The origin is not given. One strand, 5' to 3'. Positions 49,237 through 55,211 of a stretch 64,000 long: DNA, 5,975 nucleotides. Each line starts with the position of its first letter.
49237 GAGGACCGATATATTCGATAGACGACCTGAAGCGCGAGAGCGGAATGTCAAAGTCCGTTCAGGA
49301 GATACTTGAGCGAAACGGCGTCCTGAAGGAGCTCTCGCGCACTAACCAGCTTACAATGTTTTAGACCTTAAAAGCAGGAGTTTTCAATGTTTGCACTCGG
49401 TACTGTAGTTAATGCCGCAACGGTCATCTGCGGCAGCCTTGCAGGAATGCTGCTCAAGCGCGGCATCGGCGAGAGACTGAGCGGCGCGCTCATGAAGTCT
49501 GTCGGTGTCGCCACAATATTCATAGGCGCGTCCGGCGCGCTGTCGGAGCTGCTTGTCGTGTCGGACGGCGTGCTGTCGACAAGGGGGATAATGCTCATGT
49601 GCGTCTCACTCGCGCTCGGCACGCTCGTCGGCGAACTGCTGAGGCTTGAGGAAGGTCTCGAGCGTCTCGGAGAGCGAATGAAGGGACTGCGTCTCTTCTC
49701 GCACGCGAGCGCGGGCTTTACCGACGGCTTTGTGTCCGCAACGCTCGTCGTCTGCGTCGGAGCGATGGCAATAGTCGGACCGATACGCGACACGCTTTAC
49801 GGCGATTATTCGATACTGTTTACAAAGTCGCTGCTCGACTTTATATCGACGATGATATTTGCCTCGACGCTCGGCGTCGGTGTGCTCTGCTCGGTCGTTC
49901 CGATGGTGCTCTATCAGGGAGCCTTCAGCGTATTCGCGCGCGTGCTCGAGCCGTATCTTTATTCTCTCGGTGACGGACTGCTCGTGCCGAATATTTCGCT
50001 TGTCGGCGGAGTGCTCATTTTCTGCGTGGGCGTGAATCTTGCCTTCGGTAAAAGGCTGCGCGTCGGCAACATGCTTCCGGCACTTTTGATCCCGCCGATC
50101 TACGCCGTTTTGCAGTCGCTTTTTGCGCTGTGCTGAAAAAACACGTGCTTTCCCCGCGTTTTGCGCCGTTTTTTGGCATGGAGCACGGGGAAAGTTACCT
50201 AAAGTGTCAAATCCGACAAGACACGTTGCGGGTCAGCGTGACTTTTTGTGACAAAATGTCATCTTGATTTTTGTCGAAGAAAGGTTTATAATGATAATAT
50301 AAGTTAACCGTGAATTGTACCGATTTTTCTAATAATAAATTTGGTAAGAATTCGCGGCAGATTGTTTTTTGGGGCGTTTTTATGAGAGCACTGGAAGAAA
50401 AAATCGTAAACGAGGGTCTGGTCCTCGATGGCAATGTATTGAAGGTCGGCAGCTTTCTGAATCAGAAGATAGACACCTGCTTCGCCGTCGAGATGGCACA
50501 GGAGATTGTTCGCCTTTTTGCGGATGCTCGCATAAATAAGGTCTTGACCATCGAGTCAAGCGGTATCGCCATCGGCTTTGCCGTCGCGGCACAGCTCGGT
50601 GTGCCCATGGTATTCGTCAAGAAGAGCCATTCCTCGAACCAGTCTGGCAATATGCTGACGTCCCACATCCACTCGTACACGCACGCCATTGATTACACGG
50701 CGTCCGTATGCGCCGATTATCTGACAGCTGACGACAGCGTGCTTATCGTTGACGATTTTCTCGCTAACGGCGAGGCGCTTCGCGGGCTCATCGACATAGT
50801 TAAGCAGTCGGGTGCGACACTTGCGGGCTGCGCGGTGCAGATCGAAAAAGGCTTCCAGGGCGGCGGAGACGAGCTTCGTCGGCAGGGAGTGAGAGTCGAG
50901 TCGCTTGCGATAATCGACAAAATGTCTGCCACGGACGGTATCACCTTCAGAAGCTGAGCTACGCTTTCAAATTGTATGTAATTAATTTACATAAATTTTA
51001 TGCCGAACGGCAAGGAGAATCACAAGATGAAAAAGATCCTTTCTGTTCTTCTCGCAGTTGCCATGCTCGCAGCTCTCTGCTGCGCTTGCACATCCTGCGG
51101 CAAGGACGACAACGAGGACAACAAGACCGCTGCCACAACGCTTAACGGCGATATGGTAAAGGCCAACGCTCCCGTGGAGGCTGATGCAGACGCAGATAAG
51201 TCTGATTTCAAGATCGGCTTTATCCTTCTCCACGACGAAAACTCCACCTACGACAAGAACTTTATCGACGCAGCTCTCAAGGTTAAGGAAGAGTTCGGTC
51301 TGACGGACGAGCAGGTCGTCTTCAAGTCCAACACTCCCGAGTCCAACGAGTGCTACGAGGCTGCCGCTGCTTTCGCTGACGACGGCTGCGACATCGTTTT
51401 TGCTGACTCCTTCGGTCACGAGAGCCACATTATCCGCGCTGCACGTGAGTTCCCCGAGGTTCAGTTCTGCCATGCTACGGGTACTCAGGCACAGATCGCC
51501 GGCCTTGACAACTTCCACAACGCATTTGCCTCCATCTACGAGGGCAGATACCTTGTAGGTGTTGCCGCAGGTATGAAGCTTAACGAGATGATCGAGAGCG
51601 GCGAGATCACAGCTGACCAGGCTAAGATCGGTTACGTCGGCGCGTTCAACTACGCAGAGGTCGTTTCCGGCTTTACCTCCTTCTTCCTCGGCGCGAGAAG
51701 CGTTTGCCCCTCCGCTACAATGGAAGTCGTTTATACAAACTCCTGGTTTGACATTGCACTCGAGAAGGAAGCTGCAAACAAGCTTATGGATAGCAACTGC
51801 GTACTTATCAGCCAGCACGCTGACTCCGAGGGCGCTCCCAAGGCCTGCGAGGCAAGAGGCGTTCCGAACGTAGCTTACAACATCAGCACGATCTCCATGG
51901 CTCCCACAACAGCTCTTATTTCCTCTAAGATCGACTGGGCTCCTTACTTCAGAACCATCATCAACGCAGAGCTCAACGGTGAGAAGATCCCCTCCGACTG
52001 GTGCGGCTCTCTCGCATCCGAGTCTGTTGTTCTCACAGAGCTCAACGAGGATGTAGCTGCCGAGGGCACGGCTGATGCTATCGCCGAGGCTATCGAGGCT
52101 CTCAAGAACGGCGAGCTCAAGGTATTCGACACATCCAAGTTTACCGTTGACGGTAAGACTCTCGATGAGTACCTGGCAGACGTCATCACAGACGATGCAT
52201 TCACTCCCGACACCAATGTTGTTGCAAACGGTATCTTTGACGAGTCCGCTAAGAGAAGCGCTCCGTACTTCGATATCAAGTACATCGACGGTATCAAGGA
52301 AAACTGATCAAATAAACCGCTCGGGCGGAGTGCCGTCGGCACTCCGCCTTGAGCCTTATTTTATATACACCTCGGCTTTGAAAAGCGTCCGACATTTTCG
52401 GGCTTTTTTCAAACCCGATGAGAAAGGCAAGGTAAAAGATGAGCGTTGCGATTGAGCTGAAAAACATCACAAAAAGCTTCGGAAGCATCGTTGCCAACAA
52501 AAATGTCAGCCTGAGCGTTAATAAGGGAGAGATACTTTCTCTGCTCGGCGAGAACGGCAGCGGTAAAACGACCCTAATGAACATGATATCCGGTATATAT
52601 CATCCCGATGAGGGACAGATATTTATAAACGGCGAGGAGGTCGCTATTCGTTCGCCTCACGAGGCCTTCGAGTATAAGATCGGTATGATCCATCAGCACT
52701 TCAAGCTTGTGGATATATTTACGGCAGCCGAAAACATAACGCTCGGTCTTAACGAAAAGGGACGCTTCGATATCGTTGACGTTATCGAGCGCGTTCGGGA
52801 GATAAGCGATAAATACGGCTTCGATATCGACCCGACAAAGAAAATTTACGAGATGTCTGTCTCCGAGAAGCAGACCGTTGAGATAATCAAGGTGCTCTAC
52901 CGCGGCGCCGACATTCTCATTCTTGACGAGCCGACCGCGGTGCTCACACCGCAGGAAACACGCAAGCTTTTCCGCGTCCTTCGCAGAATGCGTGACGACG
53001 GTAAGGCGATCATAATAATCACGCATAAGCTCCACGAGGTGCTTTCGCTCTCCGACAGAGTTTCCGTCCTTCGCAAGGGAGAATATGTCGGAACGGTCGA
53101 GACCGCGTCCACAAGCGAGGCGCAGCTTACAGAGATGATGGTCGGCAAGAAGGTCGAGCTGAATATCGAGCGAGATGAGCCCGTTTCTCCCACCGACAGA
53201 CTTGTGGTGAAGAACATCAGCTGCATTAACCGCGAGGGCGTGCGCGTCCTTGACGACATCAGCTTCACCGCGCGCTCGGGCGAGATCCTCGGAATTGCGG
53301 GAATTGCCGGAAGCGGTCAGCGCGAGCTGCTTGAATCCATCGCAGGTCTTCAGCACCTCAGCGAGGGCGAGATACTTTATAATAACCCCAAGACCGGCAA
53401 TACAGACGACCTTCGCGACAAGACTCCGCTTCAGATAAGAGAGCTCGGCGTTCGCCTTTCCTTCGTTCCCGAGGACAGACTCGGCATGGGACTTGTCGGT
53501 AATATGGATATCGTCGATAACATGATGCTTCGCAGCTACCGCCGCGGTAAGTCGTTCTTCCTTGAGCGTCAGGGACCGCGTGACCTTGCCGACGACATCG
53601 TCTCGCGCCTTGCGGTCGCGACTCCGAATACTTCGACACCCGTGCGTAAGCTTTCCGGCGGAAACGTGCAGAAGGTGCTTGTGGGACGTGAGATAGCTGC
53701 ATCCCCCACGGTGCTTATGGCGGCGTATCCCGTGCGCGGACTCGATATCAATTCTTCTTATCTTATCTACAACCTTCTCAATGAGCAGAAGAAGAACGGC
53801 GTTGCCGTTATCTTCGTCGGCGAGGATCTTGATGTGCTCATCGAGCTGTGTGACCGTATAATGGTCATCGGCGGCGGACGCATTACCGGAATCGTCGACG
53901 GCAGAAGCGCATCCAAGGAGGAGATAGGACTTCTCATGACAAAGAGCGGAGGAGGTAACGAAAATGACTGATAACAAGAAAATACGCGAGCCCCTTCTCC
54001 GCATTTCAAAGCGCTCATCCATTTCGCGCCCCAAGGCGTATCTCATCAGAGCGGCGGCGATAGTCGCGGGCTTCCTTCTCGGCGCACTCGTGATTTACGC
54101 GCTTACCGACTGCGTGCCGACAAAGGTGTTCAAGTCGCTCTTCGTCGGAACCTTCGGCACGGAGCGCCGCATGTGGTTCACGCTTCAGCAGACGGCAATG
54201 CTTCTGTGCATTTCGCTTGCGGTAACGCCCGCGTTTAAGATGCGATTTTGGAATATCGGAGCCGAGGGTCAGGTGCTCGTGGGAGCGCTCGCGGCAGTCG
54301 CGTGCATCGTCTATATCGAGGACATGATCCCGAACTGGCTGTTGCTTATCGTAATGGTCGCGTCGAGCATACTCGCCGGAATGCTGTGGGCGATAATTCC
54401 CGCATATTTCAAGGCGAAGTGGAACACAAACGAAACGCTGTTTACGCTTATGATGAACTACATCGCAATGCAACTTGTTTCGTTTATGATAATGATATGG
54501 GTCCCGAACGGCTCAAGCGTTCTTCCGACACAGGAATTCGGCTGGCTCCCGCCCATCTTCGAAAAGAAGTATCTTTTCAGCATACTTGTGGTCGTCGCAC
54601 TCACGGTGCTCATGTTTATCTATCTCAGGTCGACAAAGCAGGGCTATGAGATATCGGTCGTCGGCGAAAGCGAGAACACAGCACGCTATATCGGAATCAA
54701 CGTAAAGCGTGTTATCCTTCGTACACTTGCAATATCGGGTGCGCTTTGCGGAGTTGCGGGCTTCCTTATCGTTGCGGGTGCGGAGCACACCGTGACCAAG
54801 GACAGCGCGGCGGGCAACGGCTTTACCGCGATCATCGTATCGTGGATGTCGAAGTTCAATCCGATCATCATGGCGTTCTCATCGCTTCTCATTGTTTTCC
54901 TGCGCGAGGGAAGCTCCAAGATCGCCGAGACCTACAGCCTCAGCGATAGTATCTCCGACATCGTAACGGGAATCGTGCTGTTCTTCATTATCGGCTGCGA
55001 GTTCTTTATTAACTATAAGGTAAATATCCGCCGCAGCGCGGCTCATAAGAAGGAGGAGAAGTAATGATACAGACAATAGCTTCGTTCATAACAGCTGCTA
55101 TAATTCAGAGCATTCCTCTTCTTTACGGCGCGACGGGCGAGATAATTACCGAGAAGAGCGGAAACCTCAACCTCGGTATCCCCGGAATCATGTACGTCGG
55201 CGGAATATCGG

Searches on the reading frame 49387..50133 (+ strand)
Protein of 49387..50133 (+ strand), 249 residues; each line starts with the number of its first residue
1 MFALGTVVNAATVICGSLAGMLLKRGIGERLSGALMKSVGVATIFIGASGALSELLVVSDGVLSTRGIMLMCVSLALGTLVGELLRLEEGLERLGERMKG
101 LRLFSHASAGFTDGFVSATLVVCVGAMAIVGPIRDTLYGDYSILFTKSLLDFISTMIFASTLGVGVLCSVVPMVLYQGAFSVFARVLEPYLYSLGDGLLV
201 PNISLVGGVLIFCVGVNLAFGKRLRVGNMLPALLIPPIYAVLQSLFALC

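Call 58: search_protein_families(library=pfam, proteins=[window:49387-50133:+], max_evalue=0.00001)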
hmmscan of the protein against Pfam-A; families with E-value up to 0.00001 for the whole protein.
window:49387-50133:+ (249 aa): 1 family
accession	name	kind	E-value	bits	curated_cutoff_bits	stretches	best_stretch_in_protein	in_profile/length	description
PF04474.17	DUF554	-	8.9e-67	225.2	25.1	1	4-240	1-219/220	Protein of unknown function (DUF554)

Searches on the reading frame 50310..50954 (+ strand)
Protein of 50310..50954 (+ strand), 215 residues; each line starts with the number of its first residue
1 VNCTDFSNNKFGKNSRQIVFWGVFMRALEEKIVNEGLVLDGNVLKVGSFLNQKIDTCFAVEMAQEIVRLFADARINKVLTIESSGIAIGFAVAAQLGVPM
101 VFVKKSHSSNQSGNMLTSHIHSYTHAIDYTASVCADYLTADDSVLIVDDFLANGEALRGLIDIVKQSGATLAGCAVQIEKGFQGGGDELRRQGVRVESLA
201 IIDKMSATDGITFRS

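Call 58: search_protein_families(library=pfam, proteins=[window:50310-50954:+], max_evalue=0.00001)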
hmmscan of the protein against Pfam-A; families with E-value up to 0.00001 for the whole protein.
window:50310-50954:+ (215 aa): 1 family
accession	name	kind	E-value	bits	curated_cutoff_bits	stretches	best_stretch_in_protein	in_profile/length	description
PF00156.33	Pribosyltran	-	1.1e-13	51.2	26.3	1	61-181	17-127/158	Phosphoribosyl transferase domain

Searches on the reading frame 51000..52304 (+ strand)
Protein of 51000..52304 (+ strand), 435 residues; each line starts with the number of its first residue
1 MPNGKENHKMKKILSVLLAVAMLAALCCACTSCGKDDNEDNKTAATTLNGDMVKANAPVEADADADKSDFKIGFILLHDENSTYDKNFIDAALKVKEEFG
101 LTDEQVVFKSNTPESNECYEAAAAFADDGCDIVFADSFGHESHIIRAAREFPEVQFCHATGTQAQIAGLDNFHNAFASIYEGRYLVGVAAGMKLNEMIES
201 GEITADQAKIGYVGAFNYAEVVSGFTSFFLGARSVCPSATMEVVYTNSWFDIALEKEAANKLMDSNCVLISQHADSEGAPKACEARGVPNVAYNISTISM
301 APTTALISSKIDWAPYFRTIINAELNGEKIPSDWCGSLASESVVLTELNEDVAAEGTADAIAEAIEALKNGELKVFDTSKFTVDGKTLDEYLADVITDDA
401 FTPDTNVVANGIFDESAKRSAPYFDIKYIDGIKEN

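Call 59: search_protein_families(library=pfam, proteins=[window:51000-52304:+], max_evalue=0.00001)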
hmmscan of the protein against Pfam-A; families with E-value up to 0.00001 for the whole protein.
window:51000-52304:+ (435 aa): 1 family
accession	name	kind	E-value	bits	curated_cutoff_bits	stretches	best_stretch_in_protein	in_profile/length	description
PF02608.20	Bmp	-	3.9e-23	82.3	24.1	1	84-333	17-256/301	ABC transporter substrate-binding protein PnrA-like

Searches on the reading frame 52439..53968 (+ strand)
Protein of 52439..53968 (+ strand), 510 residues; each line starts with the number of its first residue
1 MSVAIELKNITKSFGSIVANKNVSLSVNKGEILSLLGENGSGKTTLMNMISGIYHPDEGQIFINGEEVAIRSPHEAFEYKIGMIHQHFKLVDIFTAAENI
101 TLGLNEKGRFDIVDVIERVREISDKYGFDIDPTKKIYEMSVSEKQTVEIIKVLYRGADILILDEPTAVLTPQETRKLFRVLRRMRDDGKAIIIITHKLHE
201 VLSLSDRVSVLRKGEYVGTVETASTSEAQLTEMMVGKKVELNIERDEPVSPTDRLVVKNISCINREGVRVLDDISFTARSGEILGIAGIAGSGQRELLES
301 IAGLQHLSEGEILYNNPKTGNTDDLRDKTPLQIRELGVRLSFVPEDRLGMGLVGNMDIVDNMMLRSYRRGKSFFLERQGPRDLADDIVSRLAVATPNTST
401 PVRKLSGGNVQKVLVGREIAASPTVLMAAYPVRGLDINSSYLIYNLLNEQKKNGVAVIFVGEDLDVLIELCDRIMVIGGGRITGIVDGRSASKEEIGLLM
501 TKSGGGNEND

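Call 59: search_protein_families(library=pfam, proteins=[window:52439-53968:+], max_evalue=0.00001)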
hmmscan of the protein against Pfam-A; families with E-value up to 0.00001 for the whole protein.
window:52439-53968:+ (510 aa): 2 families
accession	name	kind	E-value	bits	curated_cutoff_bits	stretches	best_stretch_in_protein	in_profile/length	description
PF00005.33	ABC_tran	-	8.2e-46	156.4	25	2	21-167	2-137/137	ABC transporter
PF13304.12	AAA_21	-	8e-07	29.8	27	0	135-197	234-299/304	AAA domain, putative AbiEii toxin, Type IV TA system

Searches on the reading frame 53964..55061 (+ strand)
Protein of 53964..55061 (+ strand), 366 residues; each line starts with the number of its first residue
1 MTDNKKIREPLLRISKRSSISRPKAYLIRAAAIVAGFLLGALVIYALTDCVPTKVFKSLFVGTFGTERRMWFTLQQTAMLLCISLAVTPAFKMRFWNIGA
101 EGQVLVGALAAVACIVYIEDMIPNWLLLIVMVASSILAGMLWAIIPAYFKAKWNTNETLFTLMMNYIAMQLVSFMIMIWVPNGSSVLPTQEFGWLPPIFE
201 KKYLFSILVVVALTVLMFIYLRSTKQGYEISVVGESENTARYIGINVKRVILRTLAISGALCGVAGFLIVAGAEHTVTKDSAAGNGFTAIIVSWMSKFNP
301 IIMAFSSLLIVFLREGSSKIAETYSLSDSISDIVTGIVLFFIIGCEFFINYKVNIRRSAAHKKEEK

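Call 54: find_encoding_contigs(protein=window:53964-55061:+, flank=10000, max_places=8)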
Protein window:53964-55061:+ (366 aa): 1 contig read that carries it; 1 place shown.
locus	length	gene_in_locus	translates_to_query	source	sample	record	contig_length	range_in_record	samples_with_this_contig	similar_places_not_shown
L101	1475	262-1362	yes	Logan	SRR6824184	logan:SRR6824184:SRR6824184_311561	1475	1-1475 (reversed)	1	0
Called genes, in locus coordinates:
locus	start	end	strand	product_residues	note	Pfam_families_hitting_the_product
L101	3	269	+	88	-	?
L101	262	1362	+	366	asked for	PF02653:BPD_transp_2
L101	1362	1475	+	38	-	?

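Call 59: search_protein_families(library=pfam, proteins=[window:53964-55061:+], max_evalue=0.00001)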
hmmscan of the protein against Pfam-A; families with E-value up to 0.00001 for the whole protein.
window:53964-55061:+ (366 aa): 1 family
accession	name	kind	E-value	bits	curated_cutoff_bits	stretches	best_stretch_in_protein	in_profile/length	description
PF02653.21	BPD_transp_2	-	6.7e-32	111.1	26.8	1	73-342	5-268/269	Branched-chain amino acid transport system / permease component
